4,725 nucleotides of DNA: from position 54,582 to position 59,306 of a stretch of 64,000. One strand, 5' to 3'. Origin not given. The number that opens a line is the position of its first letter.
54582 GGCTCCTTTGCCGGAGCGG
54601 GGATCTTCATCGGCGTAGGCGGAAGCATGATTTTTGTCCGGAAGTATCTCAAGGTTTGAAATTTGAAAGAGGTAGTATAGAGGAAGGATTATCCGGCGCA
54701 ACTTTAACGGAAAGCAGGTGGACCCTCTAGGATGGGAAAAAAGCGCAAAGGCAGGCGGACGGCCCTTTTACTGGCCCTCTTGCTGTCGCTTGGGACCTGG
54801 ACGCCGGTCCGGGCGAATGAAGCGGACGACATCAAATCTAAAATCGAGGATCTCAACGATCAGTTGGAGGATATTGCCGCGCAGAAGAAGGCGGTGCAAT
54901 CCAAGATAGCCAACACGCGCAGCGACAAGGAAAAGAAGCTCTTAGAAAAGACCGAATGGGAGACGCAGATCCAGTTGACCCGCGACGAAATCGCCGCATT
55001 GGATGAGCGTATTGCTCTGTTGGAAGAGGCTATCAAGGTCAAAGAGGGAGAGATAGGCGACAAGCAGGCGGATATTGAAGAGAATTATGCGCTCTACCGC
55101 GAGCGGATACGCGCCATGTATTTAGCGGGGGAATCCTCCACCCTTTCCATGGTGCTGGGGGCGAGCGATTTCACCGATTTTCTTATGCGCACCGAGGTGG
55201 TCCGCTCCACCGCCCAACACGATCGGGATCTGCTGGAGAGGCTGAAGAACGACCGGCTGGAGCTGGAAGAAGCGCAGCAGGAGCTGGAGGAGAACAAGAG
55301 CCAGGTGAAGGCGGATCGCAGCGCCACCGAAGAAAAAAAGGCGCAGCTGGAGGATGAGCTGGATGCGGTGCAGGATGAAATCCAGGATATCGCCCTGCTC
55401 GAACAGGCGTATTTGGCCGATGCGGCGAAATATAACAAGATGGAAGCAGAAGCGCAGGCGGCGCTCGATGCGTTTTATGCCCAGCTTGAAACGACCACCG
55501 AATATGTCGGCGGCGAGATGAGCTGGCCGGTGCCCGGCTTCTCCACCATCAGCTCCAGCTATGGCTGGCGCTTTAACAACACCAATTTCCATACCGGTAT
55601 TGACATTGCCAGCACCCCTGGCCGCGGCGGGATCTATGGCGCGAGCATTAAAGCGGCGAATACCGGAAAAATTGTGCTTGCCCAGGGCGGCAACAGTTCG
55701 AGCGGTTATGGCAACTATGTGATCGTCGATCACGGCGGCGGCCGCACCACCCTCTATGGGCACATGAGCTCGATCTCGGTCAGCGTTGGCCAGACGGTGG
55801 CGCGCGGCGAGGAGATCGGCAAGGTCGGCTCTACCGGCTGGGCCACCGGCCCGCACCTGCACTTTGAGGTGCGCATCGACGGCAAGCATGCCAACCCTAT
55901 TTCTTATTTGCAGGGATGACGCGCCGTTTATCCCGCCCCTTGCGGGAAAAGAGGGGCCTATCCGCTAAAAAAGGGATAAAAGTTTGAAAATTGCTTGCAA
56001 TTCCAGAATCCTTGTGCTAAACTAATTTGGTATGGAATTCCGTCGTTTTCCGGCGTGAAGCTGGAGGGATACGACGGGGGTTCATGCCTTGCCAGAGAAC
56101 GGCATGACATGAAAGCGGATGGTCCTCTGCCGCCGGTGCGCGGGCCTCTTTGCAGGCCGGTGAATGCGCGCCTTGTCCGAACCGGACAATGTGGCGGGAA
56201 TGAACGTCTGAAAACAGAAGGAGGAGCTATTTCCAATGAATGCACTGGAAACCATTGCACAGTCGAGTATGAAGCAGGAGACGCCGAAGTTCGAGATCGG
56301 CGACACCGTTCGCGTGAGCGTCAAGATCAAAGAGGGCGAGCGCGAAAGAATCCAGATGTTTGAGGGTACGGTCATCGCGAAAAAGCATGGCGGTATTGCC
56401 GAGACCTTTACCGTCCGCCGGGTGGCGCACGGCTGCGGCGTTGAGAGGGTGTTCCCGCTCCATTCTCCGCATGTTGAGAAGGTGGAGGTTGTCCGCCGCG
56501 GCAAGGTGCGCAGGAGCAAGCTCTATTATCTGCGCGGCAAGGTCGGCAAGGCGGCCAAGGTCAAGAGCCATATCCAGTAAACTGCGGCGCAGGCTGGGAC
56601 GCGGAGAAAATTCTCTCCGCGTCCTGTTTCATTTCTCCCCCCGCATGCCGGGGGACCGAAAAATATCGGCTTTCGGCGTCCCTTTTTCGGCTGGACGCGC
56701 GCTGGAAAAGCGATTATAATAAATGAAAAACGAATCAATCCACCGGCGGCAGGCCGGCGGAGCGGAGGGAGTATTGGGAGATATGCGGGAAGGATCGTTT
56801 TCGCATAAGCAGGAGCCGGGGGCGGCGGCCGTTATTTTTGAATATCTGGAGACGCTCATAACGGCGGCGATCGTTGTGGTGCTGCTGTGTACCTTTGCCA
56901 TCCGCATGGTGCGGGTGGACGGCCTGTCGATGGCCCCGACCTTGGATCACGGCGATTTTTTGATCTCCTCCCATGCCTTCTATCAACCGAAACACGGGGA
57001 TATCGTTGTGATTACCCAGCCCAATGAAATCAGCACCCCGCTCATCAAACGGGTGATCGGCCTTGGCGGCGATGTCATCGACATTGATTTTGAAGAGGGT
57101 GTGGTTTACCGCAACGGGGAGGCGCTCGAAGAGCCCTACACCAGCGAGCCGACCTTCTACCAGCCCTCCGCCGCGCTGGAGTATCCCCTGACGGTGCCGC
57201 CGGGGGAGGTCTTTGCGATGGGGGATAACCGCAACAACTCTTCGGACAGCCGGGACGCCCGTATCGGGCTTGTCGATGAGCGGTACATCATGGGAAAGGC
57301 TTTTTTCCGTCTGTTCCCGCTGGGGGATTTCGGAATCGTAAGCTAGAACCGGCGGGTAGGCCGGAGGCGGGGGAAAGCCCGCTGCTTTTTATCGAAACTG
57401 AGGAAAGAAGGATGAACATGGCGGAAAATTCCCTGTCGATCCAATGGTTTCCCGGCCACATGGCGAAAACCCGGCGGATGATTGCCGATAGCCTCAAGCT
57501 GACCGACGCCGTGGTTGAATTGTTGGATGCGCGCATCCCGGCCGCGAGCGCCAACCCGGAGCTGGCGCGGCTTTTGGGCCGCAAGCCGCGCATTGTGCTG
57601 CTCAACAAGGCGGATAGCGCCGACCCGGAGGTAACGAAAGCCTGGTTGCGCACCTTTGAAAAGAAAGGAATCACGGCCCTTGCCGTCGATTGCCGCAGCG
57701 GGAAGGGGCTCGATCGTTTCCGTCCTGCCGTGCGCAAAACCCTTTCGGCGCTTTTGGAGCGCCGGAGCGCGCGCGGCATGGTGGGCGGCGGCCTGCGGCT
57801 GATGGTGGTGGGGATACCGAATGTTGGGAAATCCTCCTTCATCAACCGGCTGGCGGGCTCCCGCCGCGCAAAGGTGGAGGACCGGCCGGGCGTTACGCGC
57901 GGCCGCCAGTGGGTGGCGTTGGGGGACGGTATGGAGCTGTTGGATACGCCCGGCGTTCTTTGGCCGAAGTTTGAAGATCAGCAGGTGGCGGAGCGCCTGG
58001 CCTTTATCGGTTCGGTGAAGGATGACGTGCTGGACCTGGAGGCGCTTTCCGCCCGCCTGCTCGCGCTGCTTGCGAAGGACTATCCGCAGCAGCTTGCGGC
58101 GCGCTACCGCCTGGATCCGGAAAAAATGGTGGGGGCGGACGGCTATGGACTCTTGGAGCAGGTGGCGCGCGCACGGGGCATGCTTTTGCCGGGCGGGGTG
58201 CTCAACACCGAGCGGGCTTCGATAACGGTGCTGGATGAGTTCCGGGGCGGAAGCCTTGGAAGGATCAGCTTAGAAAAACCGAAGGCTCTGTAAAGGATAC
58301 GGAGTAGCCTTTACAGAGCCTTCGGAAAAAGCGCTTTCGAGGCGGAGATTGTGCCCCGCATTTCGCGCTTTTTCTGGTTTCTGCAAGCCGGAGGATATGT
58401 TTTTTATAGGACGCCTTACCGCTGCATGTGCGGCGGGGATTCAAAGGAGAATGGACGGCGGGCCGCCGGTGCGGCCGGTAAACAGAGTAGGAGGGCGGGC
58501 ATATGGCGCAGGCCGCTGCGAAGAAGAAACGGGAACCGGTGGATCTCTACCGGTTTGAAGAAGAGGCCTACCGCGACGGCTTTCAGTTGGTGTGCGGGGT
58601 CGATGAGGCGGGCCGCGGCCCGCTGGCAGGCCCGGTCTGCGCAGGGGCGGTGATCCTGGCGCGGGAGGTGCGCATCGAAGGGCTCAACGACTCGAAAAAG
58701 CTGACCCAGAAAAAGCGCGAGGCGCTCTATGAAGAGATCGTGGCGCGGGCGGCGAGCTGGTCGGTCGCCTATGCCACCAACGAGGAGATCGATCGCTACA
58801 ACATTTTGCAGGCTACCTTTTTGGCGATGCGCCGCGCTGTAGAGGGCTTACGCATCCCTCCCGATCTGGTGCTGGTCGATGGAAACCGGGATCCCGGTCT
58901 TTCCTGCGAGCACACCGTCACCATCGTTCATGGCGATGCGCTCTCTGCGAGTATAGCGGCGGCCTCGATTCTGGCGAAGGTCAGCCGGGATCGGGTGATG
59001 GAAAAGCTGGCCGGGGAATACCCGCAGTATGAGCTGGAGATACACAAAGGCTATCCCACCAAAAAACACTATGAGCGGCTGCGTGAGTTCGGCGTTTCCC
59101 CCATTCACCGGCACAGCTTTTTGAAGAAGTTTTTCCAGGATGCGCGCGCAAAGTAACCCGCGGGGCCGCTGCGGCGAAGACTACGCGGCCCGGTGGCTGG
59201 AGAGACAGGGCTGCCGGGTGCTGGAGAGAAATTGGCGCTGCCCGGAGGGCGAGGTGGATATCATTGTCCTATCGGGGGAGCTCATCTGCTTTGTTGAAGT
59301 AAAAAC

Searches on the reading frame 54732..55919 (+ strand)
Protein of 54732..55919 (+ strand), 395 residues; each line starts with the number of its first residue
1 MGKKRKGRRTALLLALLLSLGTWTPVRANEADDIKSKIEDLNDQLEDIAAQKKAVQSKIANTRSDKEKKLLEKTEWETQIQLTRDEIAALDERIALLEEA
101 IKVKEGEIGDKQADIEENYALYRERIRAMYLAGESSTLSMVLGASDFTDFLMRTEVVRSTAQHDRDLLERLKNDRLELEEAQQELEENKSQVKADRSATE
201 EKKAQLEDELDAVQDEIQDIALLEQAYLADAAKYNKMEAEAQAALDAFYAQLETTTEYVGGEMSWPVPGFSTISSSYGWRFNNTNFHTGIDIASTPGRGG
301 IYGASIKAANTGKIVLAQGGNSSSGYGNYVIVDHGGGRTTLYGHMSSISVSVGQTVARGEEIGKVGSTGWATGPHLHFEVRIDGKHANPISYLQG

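Call 17: search_protein_families(library=pfam, proteins=[window:54732-55919:+], max_evalue=0.0001)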
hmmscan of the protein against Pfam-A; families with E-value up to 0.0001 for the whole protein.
window:54732-55919:+ (395 aa): 2 families
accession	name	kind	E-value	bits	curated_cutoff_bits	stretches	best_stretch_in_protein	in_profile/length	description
PF01551.29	Peptidase_M23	-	1.4e-30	105.8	28.7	1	286-389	2-96/96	Peptidase family M23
PF24568.1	CC_PcsB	-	8.1e-13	48.5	27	1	111-180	4-74/75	Peptidoglycan hydrolase PcsB, coiled-coil domain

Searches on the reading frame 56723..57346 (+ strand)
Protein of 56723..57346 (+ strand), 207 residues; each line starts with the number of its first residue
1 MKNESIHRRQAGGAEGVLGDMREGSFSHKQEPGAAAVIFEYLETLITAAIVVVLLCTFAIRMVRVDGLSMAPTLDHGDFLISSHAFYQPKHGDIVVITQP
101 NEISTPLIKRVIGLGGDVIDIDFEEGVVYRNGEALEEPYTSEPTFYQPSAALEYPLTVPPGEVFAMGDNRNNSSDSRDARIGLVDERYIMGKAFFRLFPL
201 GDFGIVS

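Call 45: search_protein_families(library=pfam, proteins=[window:56723-57346:+], max_evalue=0.01)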
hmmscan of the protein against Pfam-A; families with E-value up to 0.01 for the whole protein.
window:56723-57346:+ (207 aa): 2 families
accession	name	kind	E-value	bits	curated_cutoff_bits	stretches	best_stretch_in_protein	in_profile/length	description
PF10502.14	Peptidase_S26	-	1.9e-39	135.7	22.9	1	39-197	2-167/168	Signal peptidase, peptidase S26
PF00717.28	Peptidase_S24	-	1.2e-05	25.4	23.3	1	61-113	36-84/116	Peptidase S24-like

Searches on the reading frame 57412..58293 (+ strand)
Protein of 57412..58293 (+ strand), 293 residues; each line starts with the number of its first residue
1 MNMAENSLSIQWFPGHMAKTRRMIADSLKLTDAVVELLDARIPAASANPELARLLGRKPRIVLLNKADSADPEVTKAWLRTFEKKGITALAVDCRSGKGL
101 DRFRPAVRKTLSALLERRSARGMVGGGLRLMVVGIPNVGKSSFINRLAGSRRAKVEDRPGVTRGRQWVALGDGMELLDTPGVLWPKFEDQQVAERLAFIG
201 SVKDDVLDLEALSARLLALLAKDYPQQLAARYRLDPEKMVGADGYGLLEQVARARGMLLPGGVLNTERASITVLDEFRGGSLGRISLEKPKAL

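Call 17: search_protein_families(library=pfam, proteins=[window:57412-58293:+], max_evalue=0.0001)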
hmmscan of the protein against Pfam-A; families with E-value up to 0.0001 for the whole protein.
window:57412-58293:+ (293 aa): 3 families
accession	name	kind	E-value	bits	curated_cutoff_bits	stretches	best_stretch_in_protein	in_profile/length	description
PF01926.29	MMR_HSR1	-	5.4e-18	65.6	21.9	1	130-194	2-68/113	50S ribosome-binding GTPase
PF02421.24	FeoB_N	-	1.2e-08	35.1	27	1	130-196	3-73/156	Ferrous iron transport protein B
PF03193.22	RsgA_GTPase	-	9.4e-08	32.5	30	0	131-182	110-168/174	RsgA GTPase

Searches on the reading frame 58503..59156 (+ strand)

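Call 45: search_protein_families(library=pfam, proteins=[window:58503-59156:+], max_evalue=0.01)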
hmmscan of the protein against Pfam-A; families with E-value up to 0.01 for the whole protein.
window:58503-59156:+ (217 aa): 1 family
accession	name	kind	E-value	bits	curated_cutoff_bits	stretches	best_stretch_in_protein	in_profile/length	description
PF01351.25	RNase_HII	-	1.5e-42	146.2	25.8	1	31-207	1-197/199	Ribonuclease HII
